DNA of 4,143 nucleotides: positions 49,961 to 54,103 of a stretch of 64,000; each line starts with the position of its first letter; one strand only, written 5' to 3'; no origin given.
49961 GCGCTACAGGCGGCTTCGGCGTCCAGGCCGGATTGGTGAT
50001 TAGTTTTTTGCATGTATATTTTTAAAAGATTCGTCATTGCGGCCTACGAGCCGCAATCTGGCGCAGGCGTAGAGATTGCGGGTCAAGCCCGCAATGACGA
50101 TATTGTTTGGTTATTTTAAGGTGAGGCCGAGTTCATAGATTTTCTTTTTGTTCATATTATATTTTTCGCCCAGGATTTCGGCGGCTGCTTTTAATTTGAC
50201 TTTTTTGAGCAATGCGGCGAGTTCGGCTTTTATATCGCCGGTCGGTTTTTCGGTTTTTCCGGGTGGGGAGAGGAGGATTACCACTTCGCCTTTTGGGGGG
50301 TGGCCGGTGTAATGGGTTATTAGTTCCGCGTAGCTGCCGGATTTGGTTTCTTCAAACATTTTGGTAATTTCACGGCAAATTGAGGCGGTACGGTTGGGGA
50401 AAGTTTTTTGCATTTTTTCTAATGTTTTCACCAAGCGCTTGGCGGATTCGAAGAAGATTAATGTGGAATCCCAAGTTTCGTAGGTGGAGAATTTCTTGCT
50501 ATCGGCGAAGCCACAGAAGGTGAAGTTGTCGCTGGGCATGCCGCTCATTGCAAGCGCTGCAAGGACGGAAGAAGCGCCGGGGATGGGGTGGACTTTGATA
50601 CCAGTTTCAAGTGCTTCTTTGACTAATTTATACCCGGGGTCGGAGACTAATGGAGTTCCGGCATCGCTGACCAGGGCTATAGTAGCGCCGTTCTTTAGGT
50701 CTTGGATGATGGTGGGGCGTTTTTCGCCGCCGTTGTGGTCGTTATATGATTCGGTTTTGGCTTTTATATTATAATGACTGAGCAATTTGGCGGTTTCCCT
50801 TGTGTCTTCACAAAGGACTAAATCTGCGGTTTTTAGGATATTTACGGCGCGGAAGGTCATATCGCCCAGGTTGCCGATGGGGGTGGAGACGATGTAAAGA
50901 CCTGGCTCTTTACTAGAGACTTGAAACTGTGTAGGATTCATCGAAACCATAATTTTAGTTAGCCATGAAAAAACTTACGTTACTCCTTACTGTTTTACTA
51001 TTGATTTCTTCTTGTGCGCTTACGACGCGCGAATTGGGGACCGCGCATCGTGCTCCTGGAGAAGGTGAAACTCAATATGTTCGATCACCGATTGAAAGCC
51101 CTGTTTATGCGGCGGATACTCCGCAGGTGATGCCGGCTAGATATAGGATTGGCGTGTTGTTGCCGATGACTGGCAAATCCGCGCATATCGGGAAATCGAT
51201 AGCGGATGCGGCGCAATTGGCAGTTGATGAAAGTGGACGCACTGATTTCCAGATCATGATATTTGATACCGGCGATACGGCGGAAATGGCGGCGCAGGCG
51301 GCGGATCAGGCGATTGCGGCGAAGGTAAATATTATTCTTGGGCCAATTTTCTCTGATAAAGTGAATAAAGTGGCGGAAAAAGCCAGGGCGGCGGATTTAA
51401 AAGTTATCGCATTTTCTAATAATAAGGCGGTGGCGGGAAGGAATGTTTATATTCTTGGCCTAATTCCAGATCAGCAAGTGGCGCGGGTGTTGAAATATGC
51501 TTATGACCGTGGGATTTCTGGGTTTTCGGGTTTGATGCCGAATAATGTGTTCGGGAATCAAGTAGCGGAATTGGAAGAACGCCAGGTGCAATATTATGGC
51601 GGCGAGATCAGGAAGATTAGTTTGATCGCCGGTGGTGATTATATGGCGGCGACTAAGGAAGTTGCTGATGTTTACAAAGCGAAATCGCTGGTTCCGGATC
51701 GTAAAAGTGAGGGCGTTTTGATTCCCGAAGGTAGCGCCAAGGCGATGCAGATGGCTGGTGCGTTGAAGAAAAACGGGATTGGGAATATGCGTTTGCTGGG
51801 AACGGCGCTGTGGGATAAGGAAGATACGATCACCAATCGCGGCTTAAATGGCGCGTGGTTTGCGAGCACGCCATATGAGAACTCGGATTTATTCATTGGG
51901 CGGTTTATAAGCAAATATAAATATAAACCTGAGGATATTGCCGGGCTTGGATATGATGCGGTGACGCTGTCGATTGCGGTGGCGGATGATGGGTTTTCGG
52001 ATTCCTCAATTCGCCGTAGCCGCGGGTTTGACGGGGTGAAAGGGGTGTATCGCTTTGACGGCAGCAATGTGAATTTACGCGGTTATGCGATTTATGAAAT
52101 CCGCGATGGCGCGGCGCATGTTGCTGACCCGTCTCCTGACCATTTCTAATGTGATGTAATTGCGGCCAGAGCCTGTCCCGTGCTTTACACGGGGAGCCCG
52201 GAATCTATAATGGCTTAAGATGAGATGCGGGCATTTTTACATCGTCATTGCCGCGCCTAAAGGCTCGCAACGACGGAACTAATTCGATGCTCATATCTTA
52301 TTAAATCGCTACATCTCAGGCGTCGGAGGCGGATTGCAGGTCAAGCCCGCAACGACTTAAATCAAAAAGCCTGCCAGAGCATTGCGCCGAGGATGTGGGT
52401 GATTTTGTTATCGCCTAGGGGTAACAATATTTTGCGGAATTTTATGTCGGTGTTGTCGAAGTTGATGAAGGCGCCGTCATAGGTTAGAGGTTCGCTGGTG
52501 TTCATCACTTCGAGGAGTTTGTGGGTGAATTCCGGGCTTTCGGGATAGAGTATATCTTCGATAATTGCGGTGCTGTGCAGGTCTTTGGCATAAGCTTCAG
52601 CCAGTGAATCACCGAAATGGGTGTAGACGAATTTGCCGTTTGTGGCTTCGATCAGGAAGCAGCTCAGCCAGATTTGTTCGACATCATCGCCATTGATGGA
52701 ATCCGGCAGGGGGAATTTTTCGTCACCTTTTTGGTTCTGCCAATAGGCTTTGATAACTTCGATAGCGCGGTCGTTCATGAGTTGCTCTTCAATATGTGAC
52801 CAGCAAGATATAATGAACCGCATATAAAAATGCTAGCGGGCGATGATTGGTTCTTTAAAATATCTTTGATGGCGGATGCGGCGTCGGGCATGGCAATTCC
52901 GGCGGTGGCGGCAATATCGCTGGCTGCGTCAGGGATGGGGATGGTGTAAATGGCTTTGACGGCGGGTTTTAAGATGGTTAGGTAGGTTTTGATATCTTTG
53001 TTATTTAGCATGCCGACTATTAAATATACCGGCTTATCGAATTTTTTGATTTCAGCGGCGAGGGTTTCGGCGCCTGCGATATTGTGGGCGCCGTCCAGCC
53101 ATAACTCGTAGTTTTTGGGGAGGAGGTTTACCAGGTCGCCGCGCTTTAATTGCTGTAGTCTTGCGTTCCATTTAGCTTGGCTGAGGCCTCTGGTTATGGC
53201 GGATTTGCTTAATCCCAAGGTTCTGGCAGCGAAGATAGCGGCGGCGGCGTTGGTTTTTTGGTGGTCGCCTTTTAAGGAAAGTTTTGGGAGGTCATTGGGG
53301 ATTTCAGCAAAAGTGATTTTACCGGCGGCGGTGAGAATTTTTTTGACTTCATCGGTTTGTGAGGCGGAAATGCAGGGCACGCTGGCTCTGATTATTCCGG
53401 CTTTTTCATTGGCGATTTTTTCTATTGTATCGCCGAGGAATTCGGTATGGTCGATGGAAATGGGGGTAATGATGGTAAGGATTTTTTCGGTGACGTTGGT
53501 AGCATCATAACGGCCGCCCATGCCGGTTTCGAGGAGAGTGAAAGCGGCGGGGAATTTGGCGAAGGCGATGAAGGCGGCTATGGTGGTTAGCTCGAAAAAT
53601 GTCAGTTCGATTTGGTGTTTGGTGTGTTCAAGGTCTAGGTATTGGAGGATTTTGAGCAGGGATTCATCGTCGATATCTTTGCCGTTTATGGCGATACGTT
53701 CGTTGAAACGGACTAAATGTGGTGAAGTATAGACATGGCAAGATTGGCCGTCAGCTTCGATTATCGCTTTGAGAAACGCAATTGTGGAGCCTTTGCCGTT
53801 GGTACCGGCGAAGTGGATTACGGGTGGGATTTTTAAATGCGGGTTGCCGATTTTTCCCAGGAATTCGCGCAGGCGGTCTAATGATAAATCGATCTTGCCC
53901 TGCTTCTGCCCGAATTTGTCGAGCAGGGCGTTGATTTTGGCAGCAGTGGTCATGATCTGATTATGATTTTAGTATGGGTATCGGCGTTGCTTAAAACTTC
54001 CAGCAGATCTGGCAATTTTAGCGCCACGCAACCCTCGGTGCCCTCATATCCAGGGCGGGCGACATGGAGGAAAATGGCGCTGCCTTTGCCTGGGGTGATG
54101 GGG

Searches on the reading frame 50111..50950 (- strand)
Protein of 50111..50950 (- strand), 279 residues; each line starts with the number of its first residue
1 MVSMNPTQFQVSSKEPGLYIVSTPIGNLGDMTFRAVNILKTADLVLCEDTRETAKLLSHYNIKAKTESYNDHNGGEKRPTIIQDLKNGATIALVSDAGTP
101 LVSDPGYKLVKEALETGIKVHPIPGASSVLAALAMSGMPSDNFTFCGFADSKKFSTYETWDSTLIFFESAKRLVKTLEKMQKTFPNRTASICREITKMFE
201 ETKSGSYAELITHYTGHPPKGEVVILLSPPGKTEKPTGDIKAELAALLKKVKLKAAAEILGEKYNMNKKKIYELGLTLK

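Call 72: search_protein_families(library=pfam, proteins=[window:50111-50950:-], max_evalue=0.00001)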
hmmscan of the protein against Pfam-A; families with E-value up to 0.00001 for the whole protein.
window:50111-50950:- (279 aa): 1 family
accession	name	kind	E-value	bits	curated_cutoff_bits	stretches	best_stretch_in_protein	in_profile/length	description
PF00590.25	TP_methylase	-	2.9e-31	109.5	27.8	1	18-210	2-211/212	Tetrapyrrole (Corrin/Porphyrin) Methylases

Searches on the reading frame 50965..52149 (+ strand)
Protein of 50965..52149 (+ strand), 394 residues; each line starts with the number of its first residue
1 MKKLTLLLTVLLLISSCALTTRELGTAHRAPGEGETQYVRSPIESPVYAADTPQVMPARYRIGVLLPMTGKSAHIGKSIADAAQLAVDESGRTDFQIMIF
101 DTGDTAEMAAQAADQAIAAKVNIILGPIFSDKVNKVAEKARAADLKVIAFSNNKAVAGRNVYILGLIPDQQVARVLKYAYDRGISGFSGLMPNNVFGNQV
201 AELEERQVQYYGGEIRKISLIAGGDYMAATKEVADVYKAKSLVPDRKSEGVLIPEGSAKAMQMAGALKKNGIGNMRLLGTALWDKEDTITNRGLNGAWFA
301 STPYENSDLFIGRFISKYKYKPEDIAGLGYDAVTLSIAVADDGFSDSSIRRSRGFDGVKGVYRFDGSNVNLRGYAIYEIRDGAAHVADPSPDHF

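Call 72: search_protein_families(library=pfam, proteins=[window:50965-52149:+], max_evalue=0.00001)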
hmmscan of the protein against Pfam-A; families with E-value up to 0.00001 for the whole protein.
window:50965-52149:+ (394 aa): 4 families
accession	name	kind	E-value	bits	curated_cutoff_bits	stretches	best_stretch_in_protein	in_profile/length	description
PF13458.12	Peripla_BP_6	-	3.5e-23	83.3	31.7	1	60-340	2-293/343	Periplasmic binding protein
PF04348.19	LppC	-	1.5e-15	57.3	28.8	1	61-220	220-382/563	LppC putative lipoprotein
PF13433.12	Peripla_BP_5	-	9.6e-07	28.6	27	1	61-215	2-164/363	Periplasmic binding protein domain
PF13407.12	Peripla_BP_4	-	3e-06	27.4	35.1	1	78-271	15-206/258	Periplasmic binding protein domain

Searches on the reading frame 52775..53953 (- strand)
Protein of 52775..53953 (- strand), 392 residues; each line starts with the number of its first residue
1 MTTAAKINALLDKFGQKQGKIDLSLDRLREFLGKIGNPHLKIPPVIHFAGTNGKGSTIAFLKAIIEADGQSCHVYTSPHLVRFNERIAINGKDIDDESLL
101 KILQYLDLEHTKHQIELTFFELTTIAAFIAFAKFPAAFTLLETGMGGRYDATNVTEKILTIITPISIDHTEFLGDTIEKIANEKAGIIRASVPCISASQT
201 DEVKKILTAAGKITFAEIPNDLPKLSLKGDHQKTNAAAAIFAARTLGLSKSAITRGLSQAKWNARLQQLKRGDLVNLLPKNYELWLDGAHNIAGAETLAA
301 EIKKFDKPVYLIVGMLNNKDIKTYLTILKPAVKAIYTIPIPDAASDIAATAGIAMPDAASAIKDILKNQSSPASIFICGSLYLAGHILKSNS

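Call 72: search_protein_families(library=pfam, proteins=[window:52775-53953:-], max_evalue=0.00001)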
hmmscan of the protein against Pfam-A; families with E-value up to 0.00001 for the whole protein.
window:52775-53953:- (392 aa): 2 families
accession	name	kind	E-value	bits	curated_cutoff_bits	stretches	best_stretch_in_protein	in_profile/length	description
PF02875.26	Mur_ligase_C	-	9.7e-07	30.1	28.4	1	281-380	11-126/127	Mur ligase, glutamate ligase domain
PF08245.18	Mur_ligase_M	-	1.9e-06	28.4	24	0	49-192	2-114/200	Mur ligase middle domain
